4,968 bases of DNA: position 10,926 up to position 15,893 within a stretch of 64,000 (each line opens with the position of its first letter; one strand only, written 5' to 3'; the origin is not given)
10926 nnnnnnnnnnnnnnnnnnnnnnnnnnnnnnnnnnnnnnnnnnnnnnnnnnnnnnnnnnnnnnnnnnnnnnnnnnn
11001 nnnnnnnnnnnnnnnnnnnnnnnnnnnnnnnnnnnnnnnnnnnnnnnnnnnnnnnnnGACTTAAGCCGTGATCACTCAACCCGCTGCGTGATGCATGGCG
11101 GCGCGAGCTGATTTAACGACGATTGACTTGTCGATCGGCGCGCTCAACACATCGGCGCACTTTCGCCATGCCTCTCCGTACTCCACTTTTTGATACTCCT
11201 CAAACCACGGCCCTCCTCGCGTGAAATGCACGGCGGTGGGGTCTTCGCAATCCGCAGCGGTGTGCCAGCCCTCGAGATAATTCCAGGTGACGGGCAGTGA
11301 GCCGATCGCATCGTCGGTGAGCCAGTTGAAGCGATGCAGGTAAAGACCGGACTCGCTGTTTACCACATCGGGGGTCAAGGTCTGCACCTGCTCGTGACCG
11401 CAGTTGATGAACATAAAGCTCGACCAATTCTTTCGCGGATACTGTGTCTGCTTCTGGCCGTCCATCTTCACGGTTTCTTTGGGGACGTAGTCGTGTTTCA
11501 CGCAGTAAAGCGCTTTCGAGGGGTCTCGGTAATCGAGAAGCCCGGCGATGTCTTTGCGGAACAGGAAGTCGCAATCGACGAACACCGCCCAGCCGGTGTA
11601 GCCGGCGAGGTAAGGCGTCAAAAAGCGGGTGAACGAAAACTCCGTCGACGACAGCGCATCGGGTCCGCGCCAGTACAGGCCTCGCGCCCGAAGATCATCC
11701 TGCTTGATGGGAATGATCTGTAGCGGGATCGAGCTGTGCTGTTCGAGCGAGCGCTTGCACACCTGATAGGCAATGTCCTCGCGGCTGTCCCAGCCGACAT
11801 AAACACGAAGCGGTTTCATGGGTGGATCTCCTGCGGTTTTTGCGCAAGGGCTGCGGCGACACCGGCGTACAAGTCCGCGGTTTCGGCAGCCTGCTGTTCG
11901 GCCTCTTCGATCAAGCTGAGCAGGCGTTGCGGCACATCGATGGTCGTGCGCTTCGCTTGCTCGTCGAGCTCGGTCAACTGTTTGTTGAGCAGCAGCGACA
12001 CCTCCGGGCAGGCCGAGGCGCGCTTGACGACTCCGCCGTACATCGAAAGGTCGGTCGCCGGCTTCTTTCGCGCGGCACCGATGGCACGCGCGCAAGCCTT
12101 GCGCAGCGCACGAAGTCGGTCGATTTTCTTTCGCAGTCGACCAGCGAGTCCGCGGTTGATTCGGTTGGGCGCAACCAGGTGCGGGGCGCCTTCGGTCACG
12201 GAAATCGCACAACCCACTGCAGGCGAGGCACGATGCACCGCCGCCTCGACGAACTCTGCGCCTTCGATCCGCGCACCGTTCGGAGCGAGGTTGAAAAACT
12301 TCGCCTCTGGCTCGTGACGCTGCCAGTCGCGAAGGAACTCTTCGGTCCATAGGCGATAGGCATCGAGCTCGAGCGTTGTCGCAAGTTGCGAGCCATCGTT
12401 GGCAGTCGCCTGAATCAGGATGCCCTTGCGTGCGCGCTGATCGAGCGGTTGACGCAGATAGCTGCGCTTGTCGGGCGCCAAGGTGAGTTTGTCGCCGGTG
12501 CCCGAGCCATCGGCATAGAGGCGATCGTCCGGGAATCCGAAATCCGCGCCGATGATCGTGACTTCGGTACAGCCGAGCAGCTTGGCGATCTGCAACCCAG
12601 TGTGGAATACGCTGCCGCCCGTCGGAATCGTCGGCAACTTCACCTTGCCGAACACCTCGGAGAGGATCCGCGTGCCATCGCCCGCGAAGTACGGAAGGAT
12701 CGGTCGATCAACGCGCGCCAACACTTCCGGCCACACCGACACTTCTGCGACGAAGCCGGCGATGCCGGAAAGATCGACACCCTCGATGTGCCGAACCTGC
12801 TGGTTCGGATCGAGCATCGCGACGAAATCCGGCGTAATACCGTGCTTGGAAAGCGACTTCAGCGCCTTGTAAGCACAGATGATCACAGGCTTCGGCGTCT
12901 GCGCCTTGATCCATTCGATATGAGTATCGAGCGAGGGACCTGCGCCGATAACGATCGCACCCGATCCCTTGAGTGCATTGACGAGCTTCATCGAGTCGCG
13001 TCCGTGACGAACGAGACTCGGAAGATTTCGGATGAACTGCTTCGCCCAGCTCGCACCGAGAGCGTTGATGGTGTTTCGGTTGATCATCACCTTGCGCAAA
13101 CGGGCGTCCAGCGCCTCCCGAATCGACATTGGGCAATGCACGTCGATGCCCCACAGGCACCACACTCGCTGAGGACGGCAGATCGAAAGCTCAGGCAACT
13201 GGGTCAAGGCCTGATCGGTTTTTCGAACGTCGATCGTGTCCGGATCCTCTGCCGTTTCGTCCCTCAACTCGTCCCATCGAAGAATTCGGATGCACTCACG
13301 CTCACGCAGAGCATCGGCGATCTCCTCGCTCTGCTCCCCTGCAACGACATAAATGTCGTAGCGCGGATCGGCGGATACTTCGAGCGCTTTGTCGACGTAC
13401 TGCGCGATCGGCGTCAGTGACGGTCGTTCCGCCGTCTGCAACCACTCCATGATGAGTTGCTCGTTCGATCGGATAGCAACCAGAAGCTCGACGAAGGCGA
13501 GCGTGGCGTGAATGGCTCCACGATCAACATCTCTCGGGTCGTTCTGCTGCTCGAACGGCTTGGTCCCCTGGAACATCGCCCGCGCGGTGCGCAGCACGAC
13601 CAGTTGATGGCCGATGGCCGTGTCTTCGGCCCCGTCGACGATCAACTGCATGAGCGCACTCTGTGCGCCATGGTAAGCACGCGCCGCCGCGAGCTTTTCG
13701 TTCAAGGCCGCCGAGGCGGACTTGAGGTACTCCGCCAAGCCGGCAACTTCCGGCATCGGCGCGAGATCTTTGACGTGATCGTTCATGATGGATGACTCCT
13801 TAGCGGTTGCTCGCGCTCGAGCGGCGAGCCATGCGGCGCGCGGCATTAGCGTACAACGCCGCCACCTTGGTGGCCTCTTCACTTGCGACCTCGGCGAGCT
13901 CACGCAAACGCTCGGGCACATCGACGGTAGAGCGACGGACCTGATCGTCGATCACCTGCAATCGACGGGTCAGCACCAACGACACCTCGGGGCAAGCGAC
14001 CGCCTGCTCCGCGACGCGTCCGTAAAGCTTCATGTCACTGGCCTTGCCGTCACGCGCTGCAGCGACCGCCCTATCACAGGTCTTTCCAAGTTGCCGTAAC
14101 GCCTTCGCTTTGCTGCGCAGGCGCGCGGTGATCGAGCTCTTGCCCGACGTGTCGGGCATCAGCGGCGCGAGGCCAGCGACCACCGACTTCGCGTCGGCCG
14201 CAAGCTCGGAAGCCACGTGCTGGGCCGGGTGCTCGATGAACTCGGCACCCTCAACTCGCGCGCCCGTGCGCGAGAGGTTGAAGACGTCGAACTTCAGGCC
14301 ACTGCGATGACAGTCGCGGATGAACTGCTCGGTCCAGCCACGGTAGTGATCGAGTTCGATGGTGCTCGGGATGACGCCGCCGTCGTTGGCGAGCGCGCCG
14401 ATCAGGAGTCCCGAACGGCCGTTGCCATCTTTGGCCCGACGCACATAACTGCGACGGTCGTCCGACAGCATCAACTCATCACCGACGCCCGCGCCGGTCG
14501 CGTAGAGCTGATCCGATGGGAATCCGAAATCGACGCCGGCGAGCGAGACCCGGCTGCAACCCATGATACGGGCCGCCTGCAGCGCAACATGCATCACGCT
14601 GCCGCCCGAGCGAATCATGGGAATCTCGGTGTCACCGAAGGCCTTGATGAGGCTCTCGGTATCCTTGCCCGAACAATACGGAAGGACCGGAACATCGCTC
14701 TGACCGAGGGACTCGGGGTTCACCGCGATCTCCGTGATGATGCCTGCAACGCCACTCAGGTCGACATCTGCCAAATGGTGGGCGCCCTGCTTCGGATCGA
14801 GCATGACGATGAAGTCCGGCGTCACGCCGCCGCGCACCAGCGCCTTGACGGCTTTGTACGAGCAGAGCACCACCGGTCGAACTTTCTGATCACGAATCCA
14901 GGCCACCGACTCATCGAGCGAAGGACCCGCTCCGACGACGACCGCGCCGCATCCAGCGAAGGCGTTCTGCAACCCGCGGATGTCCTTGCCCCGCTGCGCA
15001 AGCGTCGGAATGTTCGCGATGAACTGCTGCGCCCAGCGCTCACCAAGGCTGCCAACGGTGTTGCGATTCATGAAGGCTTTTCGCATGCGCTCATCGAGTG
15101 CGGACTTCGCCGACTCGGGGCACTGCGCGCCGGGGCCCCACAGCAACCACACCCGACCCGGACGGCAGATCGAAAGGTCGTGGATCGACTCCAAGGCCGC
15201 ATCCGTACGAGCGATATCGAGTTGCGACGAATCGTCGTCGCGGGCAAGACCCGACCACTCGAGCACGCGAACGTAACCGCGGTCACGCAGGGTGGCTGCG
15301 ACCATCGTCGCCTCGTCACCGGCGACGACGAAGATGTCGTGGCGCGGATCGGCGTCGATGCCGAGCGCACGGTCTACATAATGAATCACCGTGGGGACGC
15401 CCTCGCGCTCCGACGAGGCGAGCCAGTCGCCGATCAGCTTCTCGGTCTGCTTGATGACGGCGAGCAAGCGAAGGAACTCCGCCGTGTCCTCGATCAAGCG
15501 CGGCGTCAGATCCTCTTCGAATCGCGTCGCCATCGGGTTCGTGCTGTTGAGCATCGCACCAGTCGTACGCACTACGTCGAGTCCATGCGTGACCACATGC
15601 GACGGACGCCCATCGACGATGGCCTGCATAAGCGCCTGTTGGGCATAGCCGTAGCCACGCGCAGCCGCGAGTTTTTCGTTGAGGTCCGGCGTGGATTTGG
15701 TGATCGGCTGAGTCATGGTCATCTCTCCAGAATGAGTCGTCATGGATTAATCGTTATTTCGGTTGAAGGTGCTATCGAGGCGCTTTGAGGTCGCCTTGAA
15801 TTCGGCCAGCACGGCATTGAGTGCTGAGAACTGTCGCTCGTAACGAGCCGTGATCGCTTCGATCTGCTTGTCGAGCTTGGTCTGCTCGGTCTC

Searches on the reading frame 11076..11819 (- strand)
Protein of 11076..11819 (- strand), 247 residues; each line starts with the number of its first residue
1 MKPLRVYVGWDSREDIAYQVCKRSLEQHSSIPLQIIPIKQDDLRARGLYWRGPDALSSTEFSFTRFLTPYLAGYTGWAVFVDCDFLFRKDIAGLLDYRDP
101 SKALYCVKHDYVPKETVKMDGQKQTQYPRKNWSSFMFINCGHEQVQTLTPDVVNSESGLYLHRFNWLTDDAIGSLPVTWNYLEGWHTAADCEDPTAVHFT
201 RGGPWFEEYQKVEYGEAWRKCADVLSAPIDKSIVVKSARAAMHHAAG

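Call 4: search_protein_families(library=pfam, proteins=[window:11076-11816:-], max_evalue=0.01)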
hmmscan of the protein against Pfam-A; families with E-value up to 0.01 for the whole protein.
window:11076-11816:- (246 aa): 0 families

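Call 5: search_protein_families(library=ncbifam, proteins=[window:11076-11816:-], max_evalue=0.01)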
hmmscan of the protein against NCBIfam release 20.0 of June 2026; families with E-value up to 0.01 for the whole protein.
window:11076-11816:- (246 aa): 0 families

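Call 23: search_solved_structures(query=window:11076-11816:-, max_evalue=10)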
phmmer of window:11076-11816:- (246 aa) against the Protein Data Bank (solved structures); distinct sequences matched with E-value up to 10: 10.
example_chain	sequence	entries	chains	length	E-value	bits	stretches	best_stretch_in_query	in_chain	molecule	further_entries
9kr4_B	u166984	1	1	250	0.071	15.7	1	45-84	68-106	Enterovirus B 75 chain B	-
1bev_2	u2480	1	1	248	0.18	14.5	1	43-84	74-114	BOVINE ENTEROVIRUS COAT PROTEINS VP1 TO VP4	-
6thd_2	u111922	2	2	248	0.25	13.9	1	43-84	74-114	Genome polyprotein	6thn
9pja_B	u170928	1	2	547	0.81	12.3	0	78-117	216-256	NXPE family member 1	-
7thx_2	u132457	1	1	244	0.87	12.2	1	35-84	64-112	Capsid protein VP2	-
4tw3_A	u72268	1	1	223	1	12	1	181-220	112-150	Aldehyde decarbonylase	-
4kvr_A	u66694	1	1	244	1.1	11.8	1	181-220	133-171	Aldehyde decarbonylase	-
2oc5_A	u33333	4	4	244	1.1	11.8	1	181-220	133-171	Hypothetical protein | Aldehyde decarbonylase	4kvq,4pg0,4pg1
4pgk_A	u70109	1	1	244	1.2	11.8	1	181-220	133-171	Aldehyde decarbonylase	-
4pgi_A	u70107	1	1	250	1.2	11.7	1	181-220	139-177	Aldehyde decarbonylase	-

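Call 45: find_homologous_proteins(query=window:11076-11819:-, max_evalue=0.001)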
Query window:11076-11819:- (247 aa): 4788 proteins with E <= 0.001 among 4930 candidates; the best 120 are listed.
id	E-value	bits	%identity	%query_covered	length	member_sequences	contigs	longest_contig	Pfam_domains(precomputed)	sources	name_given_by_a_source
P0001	6.4e-173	591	100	100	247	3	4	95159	-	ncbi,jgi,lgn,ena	jgi:lipopolysaccharide biosynthesis glycosyltransferase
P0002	4.6e-167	572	96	100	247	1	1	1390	-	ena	-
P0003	6.3e-157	539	89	100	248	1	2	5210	-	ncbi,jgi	jgi:lipopolysaccharide biosynthesis glycosyltransferase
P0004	4.0e-152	523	87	100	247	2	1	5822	-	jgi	jgi:lipopolysaccharide biosynthesis glycosyltransferase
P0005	2.6e-150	517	93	92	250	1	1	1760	-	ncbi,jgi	jgi:lipopolysaccharide biosynthesis glycosyltransferase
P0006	8.3e-150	516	95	91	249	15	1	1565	-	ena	-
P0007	1.2e-147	508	91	92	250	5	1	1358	-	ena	-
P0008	7.1e-146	503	93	90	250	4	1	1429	-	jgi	-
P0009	1.9e-145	501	92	91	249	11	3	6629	-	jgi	jgi:hypothetical protein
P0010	2.4e-145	501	93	91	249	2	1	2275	-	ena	-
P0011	3.5e-134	464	85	90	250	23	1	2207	-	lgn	-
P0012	1.5e-133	462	78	98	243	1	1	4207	-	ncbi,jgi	jgi:lipopolysaccharide biosynthesis glycosyltransferase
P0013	6.5e-133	460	83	91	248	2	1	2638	-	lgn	-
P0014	1.2e-132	459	76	100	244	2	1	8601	-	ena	-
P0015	3.1e-132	458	76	100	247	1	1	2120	-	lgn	-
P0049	1.6e-121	423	71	98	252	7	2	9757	-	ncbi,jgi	jgi:hypothetical protein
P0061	1.2e-111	390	73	89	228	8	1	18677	-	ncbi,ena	-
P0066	1.7e-110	387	72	89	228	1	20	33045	-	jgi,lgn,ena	jgi:lipopolysaccharide biosynthesis glycosyltransferase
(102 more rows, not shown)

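Call 46: find_encoding_contigs(protein=P0066, flank=10000, max_places=3)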
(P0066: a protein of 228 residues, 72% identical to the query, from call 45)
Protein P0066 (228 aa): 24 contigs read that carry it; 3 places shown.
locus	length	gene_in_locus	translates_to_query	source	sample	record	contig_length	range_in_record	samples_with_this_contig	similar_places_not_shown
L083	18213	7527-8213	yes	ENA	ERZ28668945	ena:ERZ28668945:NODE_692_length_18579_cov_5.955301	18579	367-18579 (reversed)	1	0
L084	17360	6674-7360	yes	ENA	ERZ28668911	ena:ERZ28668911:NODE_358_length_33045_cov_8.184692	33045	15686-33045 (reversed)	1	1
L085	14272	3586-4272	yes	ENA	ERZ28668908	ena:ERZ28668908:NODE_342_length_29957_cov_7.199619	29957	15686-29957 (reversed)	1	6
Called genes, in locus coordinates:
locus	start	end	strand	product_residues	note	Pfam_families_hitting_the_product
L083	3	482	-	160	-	?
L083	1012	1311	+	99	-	-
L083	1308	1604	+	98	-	-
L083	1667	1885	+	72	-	-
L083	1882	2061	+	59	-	-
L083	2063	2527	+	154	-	-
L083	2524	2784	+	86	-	PF27050:Phage_P22_Y8K6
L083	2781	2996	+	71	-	-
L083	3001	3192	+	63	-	-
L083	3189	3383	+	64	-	-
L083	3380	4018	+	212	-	-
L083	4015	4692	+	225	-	PF13578:Methyltransf_24 (weak)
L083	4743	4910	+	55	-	-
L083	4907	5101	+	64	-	-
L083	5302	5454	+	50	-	-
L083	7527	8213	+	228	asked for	-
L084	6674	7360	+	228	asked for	-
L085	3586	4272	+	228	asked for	-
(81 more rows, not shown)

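Call 47: find_encoding_contigs(protein=P0061, flank=10000, max_places=3)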
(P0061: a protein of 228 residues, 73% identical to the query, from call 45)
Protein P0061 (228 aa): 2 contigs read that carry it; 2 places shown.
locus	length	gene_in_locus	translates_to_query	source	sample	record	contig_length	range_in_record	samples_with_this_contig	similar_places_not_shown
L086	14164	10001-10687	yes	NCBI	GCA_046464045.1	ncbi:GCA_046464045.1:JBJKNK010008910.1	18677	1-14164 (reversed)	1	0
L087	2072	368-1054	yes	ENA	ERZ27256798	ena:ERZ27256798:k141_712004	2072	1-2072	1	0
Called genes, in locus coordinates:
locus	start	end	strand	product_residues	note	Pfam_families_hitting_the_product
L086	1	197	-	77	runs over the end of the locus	-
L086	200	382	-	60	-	-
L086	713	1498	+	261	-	PF17338:GP88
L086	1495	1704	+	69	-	-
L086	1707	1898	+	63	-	-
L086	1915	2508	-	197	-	-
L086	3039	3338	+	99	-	-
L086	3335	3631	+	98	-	-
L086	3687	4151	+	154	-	-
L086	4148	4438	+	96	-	PF27050:Phage_P22_Y8K6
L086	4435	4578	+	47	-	-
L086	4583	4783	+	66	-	-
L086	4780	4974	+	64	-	-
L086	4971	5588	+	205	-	-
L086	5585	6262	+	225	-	PF13578:Methyltransf_24 (weak)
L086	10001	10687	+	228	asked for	-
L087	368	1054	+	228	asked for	-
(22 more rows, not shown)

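Call 48: find_encoding_contigs(protein=P0003, flank=10000, max_places=3)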
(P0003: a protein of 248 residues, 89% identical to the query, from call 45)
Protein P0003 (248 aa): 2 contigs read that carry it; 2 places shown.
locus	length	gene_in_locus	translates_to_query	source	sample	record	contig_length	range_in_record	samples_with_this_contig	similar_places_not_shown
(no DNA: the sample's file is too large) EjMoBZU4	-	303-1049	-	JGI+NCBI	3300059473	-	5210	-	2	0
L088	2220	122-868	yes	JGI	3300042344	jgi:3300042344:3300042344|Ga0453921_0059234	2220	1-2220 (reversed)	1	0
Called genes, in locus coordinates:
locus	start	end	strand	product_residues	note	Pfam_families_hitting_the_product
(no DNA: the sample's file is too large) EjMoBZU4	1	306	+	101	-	?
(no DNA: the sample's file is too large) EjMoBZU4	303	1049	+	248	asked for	-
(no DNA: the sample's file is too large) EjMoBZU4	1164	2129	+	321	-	-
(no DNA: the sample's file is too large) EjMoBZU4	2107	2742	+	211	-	PF08241:Methyltransf_11 (weak)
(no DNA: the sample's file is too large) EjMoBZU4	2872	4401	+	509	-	PF04765:TOD1_MUCI70, PF05050:Methyltransf_21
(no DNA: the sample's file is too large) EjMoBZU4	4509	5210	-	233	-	?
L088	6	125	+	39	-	-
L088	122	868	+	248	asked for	-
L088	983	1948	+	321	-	-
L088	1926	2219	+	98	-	?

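Call 49: find_encoding_contigs(protein=P0014, flank=10000, max_places=3)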
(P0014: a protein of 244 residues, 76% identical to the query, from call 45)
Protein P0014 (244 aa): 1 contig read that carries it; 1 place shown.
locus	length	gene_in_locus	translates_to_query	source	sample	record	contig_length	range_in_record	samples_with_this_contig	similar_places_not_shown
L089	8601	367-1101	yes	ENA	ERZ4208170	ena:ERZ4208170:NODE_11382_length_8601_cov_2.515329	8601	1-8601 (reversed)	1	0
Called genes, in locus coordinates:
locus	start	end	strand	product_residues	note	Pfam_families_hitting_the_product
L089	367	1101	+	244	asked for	-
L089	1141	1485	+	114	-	-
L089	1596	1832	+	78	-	-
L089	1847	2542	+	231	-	-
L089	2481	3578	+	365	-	-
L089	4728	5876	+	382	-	PF03214:RGP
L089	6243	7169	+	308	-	-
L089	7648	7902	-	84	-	-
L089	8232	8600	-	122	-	?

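Call 50: find_encoding_contigs(protein=P0049, flank=10000, max_places=3)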
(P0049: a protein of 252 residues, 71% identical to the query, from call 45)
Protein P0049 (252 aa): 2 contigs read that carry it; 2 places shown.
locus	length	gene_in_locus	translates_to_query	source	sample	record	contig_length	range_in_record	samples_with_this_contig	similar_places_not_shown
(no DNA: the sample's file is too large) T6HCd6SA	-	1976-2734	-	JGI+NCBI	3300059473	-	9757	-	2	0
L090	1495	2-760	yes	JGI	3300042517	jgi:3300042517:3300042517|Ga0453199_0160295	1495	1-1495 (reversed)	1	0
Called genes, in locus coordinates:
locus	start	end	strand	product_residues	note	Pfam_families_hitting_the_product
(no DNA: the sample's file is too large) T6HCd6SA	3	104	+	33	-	?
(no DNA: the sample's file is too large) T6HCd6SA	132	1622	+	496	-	PF19040:SGNH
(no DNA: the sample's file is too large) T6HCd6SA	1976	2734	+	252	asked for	-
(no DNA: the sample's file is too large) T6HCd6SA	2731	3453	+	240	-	-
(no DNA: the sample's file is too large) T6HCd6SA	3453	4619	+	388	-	PF04577:Glyco_transf_61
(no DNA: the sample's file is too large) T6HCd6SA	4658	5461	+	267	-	PF03269:DUF268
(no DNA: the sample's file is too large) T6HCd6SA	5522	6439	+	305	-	-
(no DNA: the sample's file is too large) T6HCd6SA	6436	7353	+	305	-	PF13186:SPASM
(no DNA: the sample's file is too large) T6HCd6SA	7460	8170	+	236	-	-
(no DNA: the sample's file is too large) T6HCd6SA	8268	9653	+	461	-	PF00749:tRNA-synt_1c, PF19269:Anticodon_2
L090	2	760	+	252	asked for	?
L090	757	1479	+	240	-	-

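Call 66: search_solved_structures(query=A2, max_evalue=10)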
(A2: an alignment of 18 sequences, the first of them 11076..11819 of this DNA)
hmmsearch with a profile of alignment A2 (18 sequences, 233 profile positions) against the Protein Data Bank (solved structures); distinct sequences matched with E-value up to 10: 0.

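Call 73: predict_structure(alignment_id=A2)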
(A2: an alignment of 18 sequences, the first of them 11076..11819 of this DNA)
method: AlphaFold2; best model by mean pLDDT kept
length: 247 residues; sequences in the alignment: 18
mean_pLDDT: 71.8   pTM: 0.74
mean pLDDT of the five models: 71.8, 71.7, 65.4, 63.1, 57.5
residues with pLDDT >= 90: 50; 70-90: 95; 50-70: 63; < 50: 39
segments of 3 or more residues with pLDDT < 50: 57-62, 183-185, 200-204, 228-247
pLDDT, mean of each block of 10 residues (from residue 1): 87 75 91 90 73 53 59 86 84 94 84 59 55 76 87 75 81 84 56 70 53 71 59 39 45
secondary structure, 60 per line:
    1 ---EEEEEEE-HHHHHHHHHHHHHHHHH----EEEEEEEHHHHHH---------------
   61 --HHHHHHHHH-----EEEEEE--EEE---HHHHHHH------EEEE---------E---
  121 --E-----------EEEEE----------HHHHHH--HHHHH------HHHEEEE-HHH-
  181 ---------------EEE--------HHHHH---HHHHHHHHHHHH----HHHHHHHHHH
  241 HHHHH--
elements in order: E4-10 H12-28 E33-39 H40-45 H63-71 E77-82 E85-87 H91-97 E104-107 E135-139 H150-155 H158-162 E172-175 E196-198 H207-211 H215-226 H231-245

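Call 77: fold_search(model_id=the predicted structure, library=pdb)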
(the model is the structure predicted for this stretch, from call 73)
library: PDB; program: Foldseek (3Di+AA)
matches with E <= 10: 1019; with E <= 0.001: 112
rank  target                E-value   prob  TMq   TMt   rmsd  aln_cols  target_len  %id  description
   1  6u4b                  3.7e-09  1.00  0.65  0.31   7.4       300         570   14  WbbM bifunctional glycosytransferase apo structure (released 2020-01-22)
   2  5gvv_A                1.1e-07  1.00  0.58  0.39   7.7       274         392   15  Crystal structure of the glycosyltransferase GlyE in Streptococcus pneumoniae TIGR4 (released 2017-03-01)
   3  5gvw_C                1.1e-07  1.00  0.55  0.37   9.5       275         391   16  Crystal structure of the apo-form glycosyltransferase GlyE in Streptococcus pneumoniae TIGR4 (released 2017-03-01)
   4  5gvw_D                1.3e-07  1.00  0.56  0.38   8.7       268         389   16  Crystal structure of the apo-form glycosyltransferase GlyE in Streptococcus pneumoniae TIGR4 (released 2017-03-01)
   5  3tzt_A                1.7e-07  1.00  0.60  0.62   7.1       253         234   16  The structure of a protein in glycosyl transferase family 8 from Anaerococcus prevotii. (released 2011-12-07)
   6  1g9r                  2.5e-07  1.00  0.56  0.51   8.4       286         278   13  CRYSTAL STRUCTURE OF GALACTOSYLTRANSFERASE LGTC IN COMPLEX WITH MN AND UDP-2F-GALACTOSE (released 2001-02-14)
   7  5gvv_F                3.4e-07  1.00  0.56  0.38   8.7       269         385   17  Crystal structure of the glycosyltransferase GlyE in Streptococcus pneumoniae TIGR4 (released 2017-03-01)
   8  5gvw_A                4.2e-07  1.00  0.58  0.38   8.6       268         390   16  Crystal structure of the apo-form glycosyltransferase GlyE in Streptococcus pneumoniae TIGR4 (released 2017-03-01)
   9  5mzo_A                5.8e-07  1.00  0.60  0.13   6.6       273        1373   12  UDP-Glucose Glycoprotein Glucosyltransferase from Chaetomium thermophilum (open conformation) (released 2017-07-26)
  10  3tzt_B                6.6e-07  1.00  0.57  0.60   7.1       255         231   15  The structure of a protein in glycosyl transferase family 8 from Anaerococcus prevotii. (released 2011-12-07)
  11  7zvj_A                7.0e-07  1.00  0.57  0.27   5.8       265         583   14  Homodimeric structure of LARGE1 (released 2022-11-30)
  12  6trf_A                7.0e-07  1.00  0.58  0.13   7.6       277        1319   13  Chaetomium thermophilum UDP-Glucose Glucosyl Transferase (UGGT) purified from cells treated with kifunensine. (released 2020-01-08)
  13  7zvj_B                7.0e-07  1.00  0.50  0.24   8.1       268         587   13  Homodimeric structure of LARGE1 (released 2022-11-30)
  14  5gvw_B                7.5e-07  1.00  0.57  0.38   8.5       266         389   16  Crystal structure of the apo-form glycosyltransferase GlyE in Streptococcus pneumoniae TIGR4 (released 2017-03-01)
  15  7ui7_A                8.0e-07  1.00  0.61  0.28   5.5       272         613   14  CryoEM structure of LARGE1 from C2 reconstruction (released 2023-03-08)
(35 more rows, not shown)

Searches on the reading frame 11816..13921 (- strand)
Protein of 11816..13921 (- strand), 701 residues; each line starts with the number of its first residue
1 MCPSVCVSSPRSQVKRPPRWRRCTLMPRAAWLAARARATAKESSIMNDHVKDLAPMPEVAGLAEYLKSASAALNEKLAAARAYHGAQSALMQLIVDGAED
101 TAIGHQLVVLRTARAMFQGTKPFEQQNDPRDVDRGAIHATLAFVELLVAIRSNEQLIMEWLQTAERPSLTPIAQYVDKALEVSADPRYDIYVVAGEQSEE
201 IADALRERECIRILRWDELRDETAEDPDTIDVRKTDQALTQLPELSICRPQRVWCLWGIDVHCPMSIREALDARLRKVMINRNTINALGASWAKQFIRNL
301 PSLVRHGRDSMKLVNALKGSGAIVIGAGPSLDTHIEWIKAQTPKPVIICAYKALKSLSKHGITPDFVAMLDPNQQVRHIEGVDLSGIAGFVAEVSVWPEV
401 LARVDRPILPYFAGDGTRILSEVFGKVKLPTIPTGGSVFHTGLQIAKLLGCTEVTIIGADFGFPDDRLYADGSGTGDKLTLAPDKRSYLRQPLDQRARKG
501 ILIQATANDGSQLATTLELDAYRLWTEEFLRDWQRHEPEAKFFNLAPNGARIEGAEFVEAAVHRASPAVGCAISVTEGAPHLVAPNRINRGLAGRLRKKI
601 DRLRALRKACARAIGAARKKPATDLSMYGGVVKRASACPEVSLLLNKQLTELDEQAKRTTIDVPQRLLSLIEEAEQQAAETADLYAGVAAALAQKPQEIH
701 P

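Call 8: search_protein_families(library=pfam, proteins=[window:11816-13921:-], max_evalue=0.001)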
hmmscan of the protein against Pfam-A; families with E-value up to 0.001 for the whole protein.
window:11816-13921:- (701 aa): 1 family
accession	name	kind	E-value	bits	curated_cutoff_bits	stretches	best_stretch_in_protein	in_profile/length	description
PF01973.23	MptE-like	-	5.6e-34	117.8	34.6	1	294-465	1-170/171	6-hydroxymethylpterin diphosphokinase MptE-like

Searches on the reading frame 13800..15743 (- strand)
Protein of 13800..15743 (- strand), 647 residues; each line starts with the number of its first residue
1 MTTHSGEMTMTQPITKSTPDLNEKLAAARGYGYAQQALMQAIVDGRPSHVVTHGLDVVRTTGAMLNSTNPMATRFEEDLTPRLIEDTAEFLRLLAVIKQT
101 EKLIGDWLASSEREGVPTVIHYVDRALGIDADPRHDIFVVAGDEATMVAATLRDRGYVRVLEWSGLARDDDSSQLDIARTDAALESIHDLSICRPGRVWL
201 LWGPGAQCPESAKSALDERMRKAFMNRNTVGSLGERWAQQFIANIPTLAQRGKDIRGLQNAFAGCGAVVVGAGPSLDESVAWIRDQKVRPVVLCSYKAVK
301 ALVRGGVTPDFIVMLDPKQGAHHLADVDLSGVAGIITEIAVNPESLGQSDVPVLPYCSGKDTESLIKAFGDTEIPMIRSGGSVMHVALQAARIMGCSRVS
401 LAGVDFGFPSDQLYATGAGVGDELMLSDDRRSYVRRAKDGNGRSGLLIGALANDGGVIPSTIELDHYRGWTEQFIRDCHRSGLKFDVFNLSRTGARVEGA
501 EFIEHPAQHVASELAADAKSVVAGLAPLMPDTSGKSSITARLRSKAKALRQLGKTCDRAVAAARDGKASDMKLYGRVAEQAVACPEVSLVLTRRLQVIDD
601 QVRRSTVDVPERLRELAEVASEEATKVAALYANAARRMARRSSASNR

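Call 8: search_protein_families(library=pfam, proteins=[window:13800-15743:-], max_evalue=0.001)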
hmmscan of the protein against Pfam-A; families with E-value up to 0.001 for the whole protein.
window:13800-15743:- (647 aa): 1 family
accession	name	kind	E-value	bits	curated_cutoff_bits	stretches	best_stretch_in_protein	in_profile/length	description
PF01973.23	MptE-like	-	2.4e-30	106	34.6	1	240-410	2-170/171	6-hydroxymethylpterin diphosphokinase MptE-like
